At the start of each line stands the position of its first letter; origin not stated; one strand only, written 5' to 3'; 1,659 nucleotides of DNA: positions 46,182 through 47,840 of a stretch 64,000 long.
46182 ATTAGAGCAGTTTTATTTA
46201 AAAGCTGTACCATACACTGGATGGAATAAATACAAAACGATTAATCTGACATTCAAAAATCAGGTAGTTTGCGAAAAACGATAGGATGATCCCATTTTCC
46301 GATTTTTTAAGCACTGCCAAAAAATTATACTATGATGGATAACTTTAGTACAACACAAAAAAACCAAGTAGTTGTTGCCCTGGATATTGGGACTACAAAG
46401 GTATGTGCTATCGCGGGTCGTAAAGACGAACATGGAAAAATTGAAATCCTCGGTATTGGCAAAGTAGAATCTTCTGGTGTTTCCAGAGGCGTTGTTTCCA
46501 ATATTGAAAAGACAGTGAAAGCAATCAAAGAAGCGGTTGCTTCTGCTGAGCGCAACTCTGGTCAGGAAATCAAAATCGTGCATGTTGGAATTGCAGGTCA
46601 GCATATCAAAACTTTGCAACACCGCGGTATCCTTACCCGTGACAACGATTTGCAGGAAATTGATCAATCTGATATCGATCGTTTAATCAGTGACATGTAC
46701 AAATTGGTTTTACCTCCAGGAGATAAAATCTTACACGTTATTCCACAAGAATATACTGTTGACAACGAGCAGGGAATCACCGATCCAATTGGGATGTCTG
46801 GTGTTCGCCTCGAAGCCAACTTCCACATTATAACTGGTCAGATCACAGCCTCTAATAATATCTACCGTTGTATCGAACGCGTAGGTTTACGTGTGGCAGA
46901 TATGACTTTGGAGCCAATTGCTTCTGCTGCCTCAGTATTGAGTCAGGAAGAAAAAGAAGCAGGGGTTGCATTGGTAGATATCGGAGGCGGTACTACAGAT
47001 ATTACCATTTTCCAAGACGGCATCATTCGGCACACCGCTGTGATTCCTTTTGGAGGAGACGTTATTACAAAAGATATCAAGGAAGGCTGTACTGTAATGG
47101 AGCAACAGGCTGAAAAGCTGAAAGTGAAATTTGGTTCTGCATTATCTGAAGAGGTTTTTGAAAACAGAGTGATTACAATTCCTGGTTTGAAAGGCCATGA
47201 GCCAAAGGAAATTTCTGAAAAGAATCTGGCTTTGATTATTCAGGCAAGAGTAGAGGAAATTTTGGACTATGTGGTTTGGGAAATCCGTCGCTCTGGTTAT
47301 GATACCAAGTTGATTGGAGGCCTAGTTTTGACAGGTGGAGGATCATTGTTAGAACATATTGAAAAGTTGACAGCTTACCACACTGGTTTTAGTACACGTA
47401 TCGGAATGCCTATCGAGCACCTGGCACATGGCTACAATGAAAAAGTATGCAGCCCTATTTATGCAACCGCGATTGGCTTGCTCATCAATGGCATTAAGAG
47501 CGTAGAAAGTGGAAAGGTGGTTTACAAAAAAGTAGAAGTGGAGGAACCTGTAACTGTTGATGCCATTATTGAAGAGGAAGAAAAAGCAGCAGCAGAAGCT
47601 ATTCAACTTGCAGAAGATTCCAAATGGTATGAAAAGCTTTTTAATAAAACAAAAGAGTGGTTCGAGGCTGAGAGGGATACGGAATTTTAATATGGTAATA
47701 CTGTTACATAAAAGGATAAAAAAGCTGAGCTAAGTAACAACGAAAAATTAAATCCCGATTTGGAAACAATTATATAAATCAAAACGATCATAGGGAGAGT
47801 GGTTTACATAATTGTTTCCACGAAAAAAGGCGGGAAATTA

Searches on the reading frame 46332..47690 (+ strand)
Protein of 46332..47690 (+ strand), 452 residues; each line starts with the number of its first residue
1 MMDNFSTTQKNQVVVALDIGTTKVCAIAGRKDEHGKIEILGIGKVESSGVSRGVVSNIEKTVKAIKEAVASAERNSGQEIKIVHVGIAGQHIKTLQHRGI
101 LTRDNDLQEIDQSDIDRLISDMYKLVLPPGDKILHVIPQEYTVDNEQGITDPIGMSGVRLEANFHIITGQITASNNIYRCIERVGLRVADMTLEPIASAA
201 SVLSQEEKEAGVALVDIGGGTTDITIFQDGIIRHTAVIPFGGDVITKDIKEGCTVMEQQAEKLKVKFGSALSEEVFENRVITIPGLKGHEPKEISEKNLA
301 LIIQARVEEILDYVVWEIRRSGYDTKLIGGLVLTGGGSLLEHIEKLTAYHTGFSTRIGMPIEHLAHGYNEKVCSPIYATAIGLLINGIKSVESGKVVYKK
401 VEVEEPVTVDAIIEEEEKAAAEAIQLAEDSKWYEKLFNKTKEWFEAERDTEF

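Call 15: search_protein_families(library=ncbifam, proteins=[window:46332-47690:+])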
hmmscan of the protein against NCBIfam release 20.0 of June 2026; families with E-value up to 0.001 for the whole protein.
window:46332-47690:+ (452 aa): 17 families
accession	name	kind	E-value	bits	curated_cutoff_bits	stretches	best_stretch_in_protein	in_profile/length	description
TIGR01174.1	ftsA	equivalog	7.8e-117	390.5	175.85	1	14-384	2-369/371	cell division protein FtsA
NF007009.0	PRK09472.1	equivalog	2.5e-81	273.9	409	1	8-399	4-398/420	cell division protein FtsA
NF010539.0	PRK13927.1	subfamily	1.9e-14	53.3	293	1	181-367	122-321/339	rod shape-determining protein MreB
TIGR00904.1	mreB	subfamily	1.5e-13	50.5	365.75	1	182-367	122-321/334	MreB/Mrl family cell shape determining protein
NF011660.0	PRK15080.1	equivalog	1.5e-10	40.8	182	1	177-266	113-197/277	ethanolamine utilization protein EutJ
TIGR02529.1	EutJ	subfamily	2.3e-09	37.1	152.1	1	176-266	79-164/239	ethanolamine utilization protein EutJ family protein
TIGR01175.1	pilM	subfamily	2.4e-09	36.7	133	1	201-383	178-343/348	type IV pilus assembly protein PilM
NF010540.1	PRK13929.1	exception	3.2e-09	36.3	515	1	176-347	116-298/334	rod-share determining protein MreBH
NF007992.0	PRK10719.1-3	equivalog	8.8e-07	28.1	598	1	198-251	134-186/478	ethanolamine ammonia-lyase reactivating factor EutA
NF045709.1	Amuc_1101_fam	equivalog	9.2e-06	24.8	650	1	173-268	140-235/608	Amuc_1101 family PilM-like pilus complex protein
NF008673.0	PRK11678.1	equivalog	9.6e-06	24.7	331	1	173-228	172-227/450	molecular chaperone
NF003520.0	PRK05183.1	subfamily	3.4e-05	22.5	620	1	184-345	176-351/621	Fe-S protein assembly chaperone HscA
TIGR03706.1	exo_poly_only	exception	5.9e-05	22.5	307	0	197-264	113-179/300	exopolyphosphatase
NF045748.1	MPN316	equivalog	0.00027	20.2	500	1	56-251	50-243/424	MPN316 family protein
NF007994.0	PRK10719.1-5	equivalog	0.0004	19.4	952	1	201-249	137-184/473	ethanolamine ammonia-lyase reactivating factor EutA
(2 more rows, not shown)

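Call 30: find_encoding_contigs(protein=window:46332-47690:+, flank=10000, max_places=10)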
Protein window:46332-47690:+ (452 aa): 12 contigs read that carry it; 8 places shown.
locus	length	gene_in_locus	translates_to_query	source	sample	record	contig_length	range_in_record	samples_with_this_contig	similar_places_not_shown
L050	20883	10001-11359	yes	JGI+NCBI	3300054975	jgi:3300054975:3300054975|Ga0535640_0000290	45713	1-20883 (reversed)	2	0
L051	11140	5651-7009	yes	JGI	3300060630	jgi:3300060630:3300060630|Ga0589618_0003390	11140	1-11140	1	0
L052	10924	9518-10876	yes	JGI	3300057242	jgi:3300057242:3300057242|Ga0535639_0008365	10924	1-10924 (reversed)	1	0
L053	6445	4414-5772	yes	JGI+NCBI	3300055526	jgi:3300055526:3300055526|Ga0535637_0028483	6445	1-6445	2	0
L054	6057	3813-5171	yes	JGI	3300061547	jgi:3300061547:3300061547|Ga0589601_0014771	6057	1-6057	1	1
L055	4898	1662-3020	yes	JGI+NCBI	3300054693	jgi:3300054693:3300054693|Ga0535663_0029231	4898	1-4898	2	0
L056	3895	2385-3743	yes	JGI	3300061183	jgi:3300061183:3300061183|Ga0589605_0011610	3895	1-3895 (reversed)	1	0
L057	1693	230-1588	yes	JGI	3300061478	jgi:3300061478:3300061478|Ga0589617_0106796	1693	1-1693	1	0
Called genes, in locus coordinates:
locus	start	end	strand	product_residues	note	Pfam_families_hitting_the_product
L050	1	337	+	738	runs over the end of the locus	PF03717:PBP_dimer (weak), PF00905:Transpeptidase, PF03793:PASTA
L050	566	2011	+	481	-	PF01225:Mur_ligase, PF08245:Mur_ligase_M, PF02875:Mur_ligase_C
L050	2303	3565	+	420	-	PF10555:MraY_sig1 (faint), PF00953:Glycos_transf_4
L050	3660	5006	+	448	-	PF21377:MurD_N, PF21799:MurD-like_N (weak), PF08245:Mur_ligase_M, PF02875:Mur_ligase_C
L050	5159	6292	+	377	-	PF01098:FTSW_RODA_SPOVE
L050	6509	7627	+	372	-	PF03033:Glyco_transf_28, PF04101:Glyco_tran_28_C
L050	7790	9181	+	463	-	PF01225:Mur_ligase, PF08245:Mur_ligase_M, PF02875:Mur_ligase_C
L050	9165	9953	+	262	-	PF08478:POTRA_1 (weak)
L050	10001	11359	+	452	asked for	PF14450:FtsA (weak), PF02491:SHS2_FTSA, PF06723:MreB_Mbl, PF11104:PilM_2 (weak), PF06277:EutA (weak), PF14450:FtsA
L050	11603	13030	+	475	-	PF00091:Tubulin, PF12327:FtsZ_C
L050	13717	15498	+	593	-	PF18962:Por_Secre_tail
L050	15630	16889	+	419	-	PF04389:Peptidase_M28, PF13180:PDZ_2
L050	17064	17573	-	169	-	PF19569:START_2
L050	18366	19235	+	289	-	PF00140:Sigma70_r1_2, PF04542:Sigma70_r2, PF04539:Sigma70_r3, PF04545:Sigma70_r4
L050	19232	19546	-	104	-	-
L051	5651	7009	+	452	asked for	PF14450:FtsA (weak), PF02491:SHS2_FTSA, PF06723:MreB_Mbl, PF11104:PilM_2 (weak), PF06277:EutA (weak), PF14450:FtsA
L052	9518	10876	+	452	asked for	PF14450:FtsA (weak), PF02491:SHS2_FTSA, PF06723:MreB_Mbl, PF11104:PilM_2 (weak), PF06277:EutA (weak), PF14450:FtsA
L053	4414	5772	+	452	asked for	PF14450:FtsA (weak), PF02491:SHS2_FTSA, PF06723:MreB_Mbl, PF11104:PilM_2 (weak), PF06277:EutA (weak), PF14450:FtsA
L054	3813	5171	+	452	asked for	PF14450:FtsA (weak), PF02491:SHS2_FTSA, PF06723:MreB_Mbl, PF11104:PilM_2 (weak), PF06277:EutA (weak), PF14450:FtsA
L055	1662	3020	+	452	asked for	PF14450:FtsA (weak), PF02491:SHS2_FTSA, PF06723:MreB_Mbl, PF11104:PilM_2 (weak), PF06277:EutA (weak), PF14450:FtsA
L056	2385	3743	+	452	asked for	PF14450:FtsA (weak), PF02491:SHS2_FTSA, PF06723:MreB_Mbl, PF11104:PilM_2 (weak), PF06277:EutA (weak), PF14450:FtsA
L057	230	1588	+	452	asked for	PF14450:FtsA (weak), PF02491:SHS2_FTSA, PF06723:MreB_Mbl, PF11104:PilM_2 (weak), PF06277:EutA (weak), PF14450:FtsA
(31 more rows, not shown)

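Call 38: find_homologous_proteins(query=window:46332-47690:+, max_evalue=1e-60)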
Query window:46332-47690:+ (452 aa): 8000 proteins with E <= 1e-60 among 8000 candidates; the best 120 are listed.
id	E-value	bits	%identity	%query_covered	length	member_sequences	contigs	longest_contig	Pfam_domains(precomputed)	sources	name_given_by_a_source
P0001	1.3e-290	981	100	100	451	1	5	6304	PF02491.26,PF06723.20,PF14450.13,PF11104.15,PF06277.18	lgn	-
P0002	2.5e-281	951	96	100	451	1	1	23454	PF02491.26,PF06723.20,PF14450.13,PF11104.15,PF06277.18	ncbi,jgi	-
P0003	7.6e-277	936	96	100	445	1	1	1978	PF02491.26,PF06723.20,PF14450.13,PF11104.15,PF06277.18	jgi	-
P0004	2.1e-276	935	94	100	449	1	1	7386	PF02491.26,PF06723.20,PF14450.13,PF11104.15,PF06277.18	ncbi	ncbi:MAG: cell division protein FtsA [Saprospiraceae bacterium]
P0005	1.3e-275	932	93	100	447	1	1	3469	PF02491.26,PF06723.20,PF14450.13,PF11104.15,PF06277.18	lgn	-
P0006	1.8e-268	908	92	100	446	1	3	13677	PF02491.26,PF06723.20,PF14450.13,PF11104.15,PF06277.18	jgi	jgi:cell division protein FtsA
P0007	1.6e-266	902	91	100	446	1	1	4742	PF02491.26,PF06723.20,PF14450.13,PF11104.15,PF06277.18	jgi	jgi:cell division protein FtsA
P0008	7.3e-262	887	89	100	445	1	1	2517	PF02491.26,PF06723.20,PF14450.13,PF11104.15,PF06277.18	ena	-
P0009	4.1e-255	864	87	100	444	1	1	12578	PF02491.26,PF06723.20,PF14450.13,PF11104.15,PF06277.18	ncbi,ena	-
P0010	3.7e-253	858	86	100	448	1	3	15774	PF02491.26,PF06723.20,PF14450.13,PF11104.15,PF06277.18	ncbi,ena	-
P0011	5.2e-252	854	86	100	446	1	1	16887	PF02491.26,PF06723.20,PF14450.13,PF11104.15,PF06277.18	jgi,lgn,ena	-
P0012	1.1e-251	853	85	100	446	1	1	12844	PF02491.26,PF06723.20,PF14450.13,PF11104.15,PF06277.18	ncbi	-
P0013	1.8e-250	849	85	100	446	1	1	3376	PF02491.26,PF06723.20,PF14450.13,PF11104.15,PF06277.18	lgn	-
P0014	8.7e-247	837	84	100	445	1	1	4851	PF02491.26,PF06723.20,PF14450.13,PF11104.15,PF06277.18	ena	-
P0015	1.2e-246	837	84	100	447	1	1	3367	PF02491.26,PF06723.20,PF14450.13,PF11104.15,PF06277.18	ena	-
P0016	5.1e-232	788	77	100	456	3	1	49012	PF02491.26,PF06723.20,PF14450.13,PF11104.15,PF06277.18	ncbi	ncbi:MAG: cell division protein FtsA [Saprospiraceae bacterium]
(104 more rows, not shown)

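Call 39: find_encoding_contigs(protein=P0002, flank=10000, max_places=3)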
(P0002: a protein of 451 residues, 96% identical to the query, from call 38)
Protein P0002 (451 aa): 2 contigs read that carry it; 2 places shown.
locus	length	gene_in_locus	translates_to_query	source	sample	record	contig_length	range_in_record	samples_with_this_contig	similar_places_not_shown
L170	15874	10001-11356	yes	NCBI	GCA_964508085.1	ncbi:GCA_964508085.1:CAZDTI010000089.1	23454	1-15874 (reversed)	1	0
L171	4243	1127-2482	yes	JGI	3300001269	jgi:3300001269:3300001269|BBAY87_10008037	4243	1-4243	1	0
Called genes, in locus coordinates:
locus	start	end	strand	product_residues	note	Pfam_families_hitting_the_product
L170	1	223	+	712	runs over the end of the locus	PF03717:PBP_dimer (weak), PF00905:Transpeptidase, PF03793:PASTA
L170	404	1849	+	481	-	PF01225:Mur_ligase, PF08245:Mur_ligase_M, PF02875:Mur_ligase_C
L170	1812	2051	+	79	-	-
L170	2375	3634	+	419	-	PF10555:MraY_sig1 (weak), PF00953:Glycos_transf_4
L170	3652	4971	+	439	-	PF21377:MurD_N, PF21799:MurD-like_N (weak), PF08245:Mur_ligase_M, PF02875:Mur_ligase_C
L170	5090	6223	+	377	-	PF01098:FTSW_RODA_SPOVE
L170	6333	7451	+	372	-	PF03033:Glyco_transf_28, PF04101:Glyco_tran_28_C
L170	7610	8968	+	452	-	PF01225:Mur_ligase, PF08245:Mur_ligase_M, PF02875:Mur_ligase_C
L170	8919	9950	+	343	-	PF08478:POTRA_1 (weak)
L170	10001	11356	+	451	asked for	PF14450:FtsA (weak), PF02491:SHS2_FTSA, PF06723:MreB_Mbl, PF11104:PilM_2 (weak), PF06277:EutA (weak), PF14450:FtsA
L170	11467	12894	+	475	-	PF00091:Tubulin, PF12327:FtsZ_C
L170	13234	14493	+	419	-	PF01546:Peptidase_M20 (faint), PF04389:Peptidase_M28, PF13180:PDZ_2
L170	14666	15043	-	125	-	PF19569:START_2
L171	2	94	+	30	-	?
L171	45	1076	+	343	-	PF08478:POTRA_1 (weak)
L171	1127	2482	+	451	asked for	PF14450:FtsA (weak), PF02491:SHS2_FTSA, PF06723:MreB_Mbl, PF11104:PilM_2 (weak), PF06277:EutA (weak), PF14450:FtsA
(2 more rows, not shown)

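Call 40: find_encoding_contigs(protein=P0006, flank=10000, max_places=3)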
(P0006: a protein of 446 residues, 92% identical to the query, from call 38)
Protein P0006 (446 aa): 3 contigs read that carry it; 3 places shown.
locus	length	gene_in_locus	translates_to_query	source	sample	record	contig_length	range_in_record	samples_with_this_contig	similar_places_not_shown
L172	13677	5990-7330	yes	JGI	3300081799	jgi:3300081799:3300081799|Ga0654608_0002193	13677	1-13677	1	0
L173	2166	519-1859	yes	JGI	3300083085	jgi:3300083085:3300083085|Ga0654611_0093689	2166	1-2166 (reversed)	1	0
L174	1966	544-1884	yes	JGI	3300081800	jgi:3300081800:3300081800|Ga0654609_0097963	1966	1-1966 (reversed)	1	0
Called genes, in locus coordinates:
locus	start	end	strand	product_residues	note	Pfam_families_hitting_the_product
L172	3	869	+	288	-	?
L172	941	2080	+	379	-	PF01098:FTSW_RODA_SPOVE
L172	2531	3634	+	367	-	PF03033:Glyco_transf_28, PF04101:Glyco_tran_28_C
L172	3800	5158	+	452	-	PF01225:Mur_ligase, PF08245:Mur_ligase_M, PF02875:Mur_ligase_C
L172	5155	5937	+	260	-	PF08478:POTRA_1 (faint)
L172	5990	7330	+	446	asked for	PF14450:FtsA (weak), PF02491:SHS2_FTSA, PF06723:MreB_Mbl, PF11104:PilM_2 (weak), PF06277:EutA (weak), PF14450:FtsA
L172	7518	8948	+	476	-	PF00091:Tubulin, PF12327:FtsZ_C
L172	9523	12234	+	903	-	PF14873:BNR_assoc_N (faint), PF18962:Por_Secre_tail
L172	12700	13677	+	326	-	?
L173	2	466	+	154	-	?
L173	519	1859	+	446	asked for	PF14450:FtsA (weak), PF02491:SHS2_FTSA, PF06723:MreB_Mbl, PF11104:PilM_2 (weak), PF06277:EutA (weak), PF14450:FtsA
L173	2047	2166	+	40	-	?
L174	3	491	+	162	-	?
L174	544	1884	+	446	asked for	PF14450:FtsA (weak), PF02491:SHS2_FTSA, PF06723:MreB_Mbl, PF11104:PilM_2 (weak), PF06277:EutA (weak), PF14450:FtsA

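Call 41: find_encoding_contigs(protein=P0011, flank=10000, max_places=3)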
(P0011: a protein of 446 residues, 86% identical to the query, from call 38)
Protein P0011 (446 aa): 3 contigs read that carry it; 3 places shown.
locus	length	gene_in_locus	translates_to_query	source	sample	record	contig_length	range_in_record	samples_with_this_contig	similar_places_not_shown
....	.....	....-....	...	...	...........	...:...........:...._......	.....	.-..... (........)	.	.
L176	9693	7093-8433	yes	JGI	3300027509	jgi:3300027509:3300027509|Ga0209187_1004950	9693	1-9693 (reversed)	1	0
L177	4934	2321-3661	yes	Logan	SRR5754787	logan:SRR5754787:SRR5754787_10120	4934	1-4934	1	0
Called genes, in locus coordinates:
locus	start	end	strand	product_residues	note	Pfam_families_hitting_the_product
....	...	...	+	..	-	-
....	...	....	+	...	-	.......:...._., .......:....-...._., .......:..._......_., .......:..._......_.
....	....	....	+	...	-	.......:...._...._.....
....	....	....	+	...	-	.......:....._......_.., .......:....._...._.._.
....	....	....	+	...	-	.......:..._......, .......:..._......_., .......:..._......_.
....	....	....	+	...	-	-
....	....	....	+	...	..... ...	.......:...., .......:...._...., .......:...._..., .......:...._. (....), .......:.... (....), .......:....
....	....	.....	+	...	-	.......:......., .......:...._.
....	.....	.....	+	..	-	-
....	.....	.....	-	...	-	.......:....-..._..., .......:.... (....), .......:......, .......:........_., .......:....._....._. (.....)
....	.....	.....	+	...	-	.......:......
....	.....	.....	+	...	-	-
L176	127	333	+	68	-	-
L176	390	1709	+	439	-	PF21377:MurD_N, PF21799:MurD-like_N, PF08245:Mur_ligase_M, PF02875:Mur_ligase_C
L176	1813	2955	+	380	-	PF01098:FTSW_RODA_SPOVE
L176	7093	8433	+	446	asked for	PF14450:FtsA, PF02491:SHS2_FTSA, PF06723:MreB_Mbl, PF11104:PilM_2 (weak), PF06277:EutA (weak), PF14450:FtsA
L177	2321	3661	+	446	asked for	PF14450:FtsA, PF02491:SHS2_FTSA, PF06723:MreB_Mbl, PF11104:PilM_2 (weak), PF06277:EutA (weak), PF14450:FtsA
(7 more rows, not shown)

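Call 79: find_encoding_contigs(protein=P0004, flank=10000, max_places=2)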
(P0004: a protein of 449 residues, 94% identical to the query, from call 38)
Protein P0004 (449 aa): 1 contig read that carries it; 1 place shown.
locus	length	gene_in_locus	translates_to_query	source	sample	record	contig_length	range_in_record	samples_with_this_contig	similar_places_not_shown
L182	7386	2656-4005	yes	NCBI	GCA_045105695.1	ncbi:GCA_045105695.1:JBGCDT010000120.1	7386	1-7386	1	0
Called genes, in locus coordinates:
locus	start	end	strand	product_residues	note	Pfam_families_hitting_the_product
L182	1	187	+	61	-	?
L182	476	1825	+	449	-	PF01225:Mur_ligase, PF08245:Mur_ligase_M, PF02875:Mur_ligase_C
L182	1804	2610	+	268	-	-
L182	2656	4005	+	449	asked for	PF14450:FtsA (weak), PF02491:SHS2_FTSA, PF06723:MreB_Mbl, PF11104:PilM_2 (weak), PF06277:EutA (weak), PF14450:FtsA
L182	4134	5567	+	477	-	PF00091:Tubulin, PF12327:FtsZ_C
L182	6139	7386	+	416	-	PF01483:P_proprotein (weak)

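Call 80: find_encoding_contigs(protein=P0010, flank=10000, max_places=3)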
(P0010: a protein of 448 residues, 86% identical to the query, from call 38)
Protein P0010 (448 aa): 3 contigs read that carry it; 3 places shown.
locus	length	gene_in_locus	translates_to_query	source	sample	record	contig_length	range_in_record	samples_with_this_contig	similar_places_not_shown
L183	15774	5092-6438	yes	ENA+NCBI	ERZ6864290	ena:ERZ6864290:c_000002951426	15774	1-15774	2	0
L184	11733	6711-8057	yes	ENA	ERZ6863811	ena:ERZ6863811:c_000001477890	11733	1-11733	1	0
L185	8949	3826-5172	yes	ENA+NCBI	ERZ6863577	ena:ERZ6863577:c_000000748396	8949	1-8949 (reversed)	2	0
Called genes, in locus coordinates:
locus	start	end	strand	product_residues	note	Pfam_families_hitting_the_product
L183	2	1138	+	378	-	PF01098:FTSW_RODA_SPOVE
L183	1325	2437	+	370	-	PF03033:Glyco_transf_28, PF04101:Glyco_tran_28_C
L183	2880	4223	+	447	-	PF01225:Mur_ligase, PF08245:Mur_ligase_M, PF02875:Mur_ligase_C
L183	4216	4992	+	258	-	-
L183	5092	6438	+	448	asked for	PF14450:FtsA (weak), PF02491:SHS2_FTSA, PF06723:MreB_Mbl, PF11104:PilM_2 (weak), PF06277:EutA, PF14450:FtsA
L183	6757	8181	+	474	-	PF00091:Tubulin, PF12327:FtsZ_C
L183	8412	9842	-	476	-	PF18962:Por_Secre_tail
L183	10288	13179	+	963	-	PF17874:TPR_MalT (faint), PF00515:TPR_1 (faint), PF13424:TPR_12, PF00512:HisKA, PF02518:HATPase_c, PF00072:Response_reg, PF12833:HTH_18, PF00165:HTH_AraC (weak), +4 more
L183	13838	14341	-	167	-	-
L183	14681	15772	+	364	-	?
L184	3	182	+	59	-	?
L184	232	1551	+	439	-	PF21377:MurD_N, PF21799:MurD-like_N, PF08245:Mur_ligase_M, PF02875:Mur_ligase_C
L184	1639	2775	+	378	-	PF01098:FTSW_RODA_SPOVE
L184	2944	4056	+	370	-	PF03033:Glyco_transf_28, PF04101:Glyco_tran_28_C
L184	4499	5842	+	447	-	PF01225:Mur_ligase, PF08245:Mur_ligase_M, PF02875:Mur_ligase_C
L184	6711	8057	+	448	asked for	PF14450:FtsA (weak), PF02491:SHS2_FTSA, PF06723:MreB_Mbl, PF11104:PilM_2 (weak), PF06277:EutA, PF14450:FtsA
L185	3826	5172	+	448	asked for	PF14450:FtsA (weak), PF02491:SHS2_FTSA, PF06723:MreB_Mbl, PF11104:PilM_2 (weak), PF06277:EutA, PF14450:FtsA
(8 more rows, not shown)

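Call 81: find_encoding_contigs(protein=P0012, flank=10000, max_places=2)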
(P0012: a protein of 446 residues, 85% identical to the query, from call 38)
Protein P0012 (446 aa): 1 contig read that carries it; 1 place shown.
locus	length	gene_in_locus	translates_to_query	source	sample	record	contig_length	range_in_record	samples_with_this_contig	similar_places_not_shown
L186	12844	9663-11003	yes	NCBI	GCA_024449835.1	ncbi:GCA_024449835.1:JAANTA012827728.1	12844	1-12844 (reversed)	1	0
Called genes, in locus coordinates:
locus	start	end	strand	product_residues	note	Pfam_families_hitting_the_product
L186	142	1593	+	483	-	PF01225:Mur_ligase, PF08245:Mur_ligase_M, PF02875:Mur_ligase_C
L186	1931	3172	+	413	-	PF10555:MraY_sig1 (weak), PF00953:Glycos_transf_4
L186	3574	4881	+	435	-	PF21377:MurD_N, PF21799:MurD-like_N, PF08245:Mur_ligase_M, PF02875:Mur_ligase_C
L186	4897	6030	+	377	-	PF01098:FTSW_RODA_SPOVE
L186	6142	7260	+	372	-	PF03033:Glyco_transf_28, PF04101:Glyco_tran_28_C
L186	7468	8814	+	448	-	PF01225:Mur_ligase, PF08245:Mur_ligase_M, PF02875:Mur_ligase_C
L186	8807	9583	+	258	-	-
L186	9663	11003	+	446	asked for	PF14450:FtsA (weak), PF02491:SHS2_FTSA, PF06723:MreB_Mbl, PF11104:PilM_2 (weak), PF06277:EutA, PF14450:FtsA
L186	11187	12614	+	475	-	PF00091:Tubulin, PF12327:FtsZ_C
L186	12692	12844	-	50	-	?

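Call 82: find_encoding_contigs(protein=P0016, flank=10000, max_places=2)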
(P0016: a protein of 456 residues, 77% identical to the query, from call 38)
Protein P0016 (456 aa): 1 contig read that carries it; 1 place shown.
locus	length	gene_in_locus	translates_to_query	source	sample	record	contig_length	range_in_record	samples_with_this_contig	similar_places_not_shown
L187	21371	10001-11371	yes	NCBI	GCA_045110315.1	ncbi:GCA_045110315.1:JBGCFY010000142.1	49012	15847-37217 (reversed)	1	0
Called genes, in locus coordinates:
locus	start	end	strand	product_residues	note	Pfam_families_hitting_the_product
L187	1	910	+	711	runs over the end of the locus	PF03717:PBP_dimer, PF00905:Transpeptidase, PF03793:PASTA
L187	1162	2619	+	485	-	PF01225:Mur_ligase, PF08245:Mur_ligase_M, PF02875:Mur_ligase_C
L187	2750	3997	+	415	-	PF10555:MraY_sig1 (weak), PF00953:Glycos_transf_4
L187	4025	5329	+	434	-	PF21377:MurD_N, PF21799:MurD-like_N, PF08245:Mur_ligase_M, PF02875:Mur_ligase_C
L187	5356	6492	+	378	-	PF01098:FTSW_RODA_SPOVE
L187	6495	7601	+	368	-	PF03033:Glyco_transf_28, PF04101:Glyco_tran_28_C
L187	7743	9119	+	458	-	PF01225:Mur_ligase, PF08245:Mur_ligase_M, PF02875:Mur_ligase_C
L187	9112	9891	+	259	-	-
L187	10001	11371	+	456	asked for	PF14450:FtsA (weak), PF02491:SHS2_FTSA, PF06277:EutA, PF06723:MreB_Mbl, PF11104:PilM_2 (weak), PF14450:FtsA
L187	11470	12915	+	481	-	PF00091:Tubulin, PF12327:FtsZ_C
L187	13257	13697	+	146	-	-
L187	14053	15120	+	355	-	-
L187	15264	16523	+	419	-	-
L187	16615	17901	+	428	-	-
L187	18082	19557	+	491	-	PF00044:Gp_dh_N, PF02800:Gp_dh_C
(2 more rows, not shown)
